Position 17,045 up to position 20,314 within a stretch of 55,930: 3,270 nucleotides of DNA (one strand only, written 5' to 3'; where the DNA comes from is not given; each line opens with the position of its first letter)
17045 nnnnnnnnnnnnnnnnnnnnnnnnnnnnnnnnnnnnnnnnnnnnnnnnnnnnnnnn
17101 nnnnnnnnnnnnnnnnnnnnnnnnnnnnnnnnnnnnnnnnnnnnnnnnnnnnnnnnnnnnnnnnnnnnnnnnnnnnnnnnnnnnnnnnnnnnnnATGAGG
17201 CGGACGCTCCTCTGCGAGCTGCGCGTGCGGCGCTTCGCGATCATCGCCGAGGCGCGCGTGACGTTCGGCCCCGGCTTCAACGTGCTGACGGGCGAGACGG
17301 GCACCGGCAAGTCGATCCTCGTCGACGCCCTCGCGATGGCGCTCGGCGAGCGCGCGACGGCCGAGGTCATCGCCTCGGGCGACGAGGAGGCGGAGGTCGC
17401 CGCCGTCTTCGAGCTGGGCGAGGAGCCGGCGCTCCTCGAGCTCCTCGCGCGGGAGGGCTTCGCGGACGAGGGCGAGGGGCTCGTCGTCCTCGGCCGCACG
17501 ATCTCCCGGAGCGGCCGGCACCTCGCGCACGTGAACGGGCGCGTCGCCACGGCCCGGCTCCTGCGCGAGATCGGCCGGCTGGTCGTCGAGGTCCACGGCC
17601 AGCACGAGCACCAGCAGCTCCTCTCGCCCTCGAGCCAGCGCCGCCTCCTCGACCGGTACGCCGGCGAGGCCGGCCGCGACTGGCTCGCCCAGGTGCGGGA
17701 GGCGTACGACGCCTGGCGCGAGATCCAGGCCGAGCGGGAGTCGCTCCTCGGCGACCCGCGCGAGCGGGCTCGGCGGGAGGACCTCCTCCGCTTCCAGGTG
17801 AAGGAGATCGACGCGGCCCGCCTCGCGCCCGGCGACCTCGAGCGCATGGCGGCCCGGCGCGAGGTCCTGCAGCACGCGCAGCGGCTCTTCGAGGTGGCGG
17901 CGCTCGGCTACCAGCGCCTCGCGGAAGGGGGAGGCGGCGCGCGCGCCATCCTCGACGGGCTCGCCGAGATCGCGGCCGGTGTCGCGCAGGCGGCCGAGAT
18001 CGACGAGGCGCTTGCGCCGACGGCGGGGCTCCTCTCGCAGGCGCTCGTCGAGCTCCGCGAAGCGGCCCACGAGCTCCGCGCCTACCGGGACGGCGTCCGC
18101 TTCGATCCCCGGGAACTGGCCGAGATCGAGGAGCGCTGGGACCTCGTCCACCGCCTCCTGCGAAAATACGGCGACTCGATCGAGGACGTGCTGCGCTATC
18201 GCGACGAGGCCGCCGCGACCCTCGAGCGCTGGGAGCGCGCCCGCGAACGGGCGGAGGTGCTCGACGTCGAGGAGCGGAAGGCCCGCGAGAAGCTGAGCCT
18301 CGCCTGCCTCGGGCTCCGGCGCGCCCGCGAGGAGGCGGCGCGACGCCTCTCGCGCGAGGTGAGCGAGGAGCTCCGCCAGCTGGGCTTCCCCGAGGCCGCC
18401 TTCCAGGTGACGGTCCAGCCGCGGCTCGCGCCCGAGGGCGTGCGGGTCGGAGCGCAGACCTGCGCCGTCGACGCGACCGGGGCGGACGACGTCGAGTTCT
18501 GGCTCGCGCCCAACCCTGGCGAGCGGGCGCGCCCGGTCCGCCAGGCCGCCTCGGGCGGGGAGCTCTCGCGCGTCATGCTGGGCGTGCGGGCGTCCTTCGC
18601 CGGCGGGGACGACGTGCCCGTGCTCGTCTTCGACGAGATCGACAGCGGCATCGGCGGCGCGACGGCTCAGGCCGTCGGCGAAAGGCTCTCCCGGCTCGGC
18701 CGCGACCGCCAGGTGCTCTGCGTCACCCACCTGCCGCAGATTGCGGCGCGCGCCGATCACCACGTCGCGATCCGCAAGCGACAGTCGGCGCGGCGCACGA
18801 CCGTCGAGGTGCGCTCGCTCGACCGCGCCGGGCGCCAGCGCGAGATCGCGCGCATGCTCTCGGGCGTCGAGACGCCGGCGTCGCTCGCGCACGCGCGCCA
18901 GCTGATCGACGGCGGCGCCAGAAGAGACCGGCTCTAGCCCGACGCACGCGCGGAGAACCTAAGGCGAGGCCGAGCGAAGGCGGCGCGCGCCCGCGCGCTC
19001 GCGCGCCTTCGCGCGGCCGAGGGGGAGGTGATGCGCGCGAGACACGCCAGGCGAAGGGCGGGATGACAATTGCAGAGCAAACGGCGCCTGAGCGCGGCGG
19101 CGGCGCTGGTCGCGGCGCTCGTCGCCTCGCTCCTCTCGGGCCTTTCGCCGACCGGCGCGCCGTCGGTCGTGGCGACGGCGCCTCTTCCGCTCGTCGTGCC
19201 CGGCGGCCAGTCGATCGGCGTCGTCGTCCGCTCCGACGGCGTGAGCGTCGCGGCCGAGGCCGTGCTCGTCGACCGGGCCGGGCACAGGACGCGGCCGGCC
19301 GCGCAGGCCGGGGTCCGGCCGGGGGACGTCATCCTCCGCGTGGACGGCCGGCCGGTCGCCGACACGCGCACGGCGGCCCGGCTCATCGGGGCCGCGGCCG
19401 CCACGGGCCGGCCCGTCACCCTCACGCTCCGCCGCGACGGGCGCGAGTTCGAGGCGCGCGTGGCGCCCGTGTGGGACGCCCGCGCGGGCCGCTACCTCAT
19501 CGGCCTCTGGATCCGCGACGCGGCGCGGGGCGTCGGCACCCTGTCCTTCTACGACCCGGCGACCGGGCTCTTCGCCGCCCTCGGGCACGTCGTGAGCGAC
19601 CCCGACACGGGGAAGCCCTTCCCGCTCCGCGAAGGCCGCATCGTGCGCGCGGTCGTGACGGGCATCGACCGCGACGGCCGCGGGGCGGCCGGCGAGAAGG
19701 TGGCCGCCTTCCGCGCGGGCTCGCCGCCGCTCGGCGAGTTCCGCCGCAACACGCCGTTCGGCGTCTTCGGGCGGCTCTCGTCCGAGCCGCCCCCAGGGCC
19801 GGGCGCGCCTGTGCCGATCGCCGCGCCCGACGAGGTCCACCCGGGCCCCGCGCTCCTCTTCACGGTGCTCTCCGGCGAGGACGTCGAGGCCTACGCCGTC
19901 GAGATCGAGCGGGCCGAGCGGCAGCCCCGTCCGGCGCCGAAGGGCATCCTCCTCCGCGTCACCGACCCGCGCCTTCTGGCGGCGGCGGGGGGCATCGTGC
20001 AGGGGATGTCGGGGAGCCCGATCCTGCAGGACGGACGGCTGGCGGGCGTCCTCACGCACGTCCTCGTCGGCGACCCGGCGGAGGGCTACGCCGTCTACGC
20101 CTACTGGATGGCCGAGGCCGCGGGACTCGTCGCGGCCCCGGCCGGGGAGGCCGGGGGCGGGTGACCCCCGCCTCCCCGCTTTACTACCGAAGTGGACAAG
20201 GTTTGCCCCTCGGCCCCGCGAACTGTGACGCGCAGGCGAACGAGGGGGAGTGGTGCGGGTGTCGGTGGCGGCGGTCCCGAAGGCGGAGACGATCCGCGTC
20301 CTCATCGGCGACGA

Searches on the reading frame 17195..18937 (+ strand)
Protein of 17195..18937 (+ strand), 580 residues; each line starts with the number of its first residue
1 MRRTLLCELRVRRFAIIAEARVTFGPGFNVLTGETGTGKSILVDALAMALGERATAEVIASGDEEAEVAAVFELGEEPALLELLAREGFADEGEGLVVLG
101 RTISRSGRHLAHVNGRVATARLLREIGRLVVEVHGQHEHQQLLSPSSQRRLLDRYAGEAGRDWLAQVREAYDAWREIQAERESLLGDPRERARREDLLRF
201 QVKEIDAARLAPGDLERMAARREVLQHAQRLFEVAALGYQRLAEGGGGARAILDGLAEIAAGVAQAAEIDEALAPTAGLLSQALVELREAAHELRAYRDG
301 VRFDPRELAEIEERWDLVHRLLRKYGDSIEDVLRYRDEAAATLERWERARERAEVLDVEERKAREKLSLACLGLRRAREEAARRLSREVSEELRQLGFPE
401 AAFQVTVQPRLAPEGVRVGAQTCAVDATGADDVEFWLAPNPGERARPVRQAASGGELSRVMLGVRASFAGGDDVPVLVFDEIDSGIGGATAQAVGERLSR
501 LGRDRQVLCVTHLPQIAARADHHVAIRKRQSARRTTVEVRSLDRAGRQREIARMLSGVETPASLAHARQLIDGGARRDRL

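Call 60: search_protein_families(library=pfam, proteins=[window:17195-18937:+], max_evalue=0.001)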
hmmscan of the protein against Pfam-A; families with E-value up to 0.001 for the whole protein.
window:17195-18937:+ (580 aa): 5 families
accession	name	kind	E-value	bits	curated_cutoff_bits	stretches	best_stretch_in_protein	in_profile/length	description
PF02463.25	SMC_N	-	2.2e-16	60.4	40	1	8-531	4-216/220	RecF/RecN/SMC N terminal domain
PF13476.12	AAA_23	-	5.5e-09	37.4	27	1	9-58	2-51/201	AAA domain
PF13304.12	AAA_21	-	5.7e-07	30.3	27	0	282-516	150-302/304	AAA domain, putative AbiEii toxin, Type IV TA system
PF13401.12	AAA_22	-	0.00014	22.6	27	0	25-65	4-33/130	AAA domain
PF13555.12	AAA_29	-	0.00094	19.3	27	0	28-50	24-46/61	P-loop containing region of AAA domain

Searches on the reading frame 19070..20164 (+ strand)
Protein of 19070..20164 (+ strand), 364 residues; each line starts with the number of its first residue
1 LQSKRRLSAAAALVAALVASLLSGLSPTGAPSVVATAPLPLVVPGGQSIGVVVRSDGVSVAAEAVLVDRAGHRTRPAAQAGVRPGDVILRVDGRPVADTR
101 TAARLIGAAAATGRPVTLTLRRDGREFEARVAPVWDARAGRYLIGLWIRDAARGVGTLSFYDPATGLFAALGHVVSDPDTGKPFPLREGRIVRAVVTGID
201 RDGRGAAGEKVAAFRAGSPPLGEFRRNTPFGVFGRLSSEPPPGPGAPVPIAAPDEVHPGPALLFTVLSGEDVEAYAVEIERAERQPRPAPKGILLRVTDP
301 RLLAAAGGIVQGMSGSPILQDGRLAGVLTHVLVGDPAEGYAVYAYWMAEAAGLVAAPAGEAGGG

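Call 60: search_protein_families(library=pfam, proteins=[window:19070-20164:+], max_evalue=0.001)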
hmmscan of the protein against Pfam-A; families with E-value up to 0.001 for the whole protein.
window:19070-20164:+ (364 aa): 5 families
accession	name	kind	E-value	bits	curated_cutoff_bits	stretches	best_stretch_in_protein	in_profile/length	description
PF05580.18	Peptidase_S55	-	3.4e-67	227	25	1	141-347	2-209/210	SpoIVB peptidase S55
PF13180.12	PDZ_2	-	1.9e-11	44.5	27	1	72-131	20-78/80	PDZ domain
PF17820.7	PDZ_6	-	2.3e-09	37.3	27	1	76-122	10-54/54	PDZ domain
PF00595.29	PDZ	-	5.4e-06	27.1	23.2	1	45-120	8-80/81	PDZ domain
PF14685.13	PDZ_Tricorn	-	0.00011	22.5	25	1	76-125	32-81/88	Tricorn protease PDZ domain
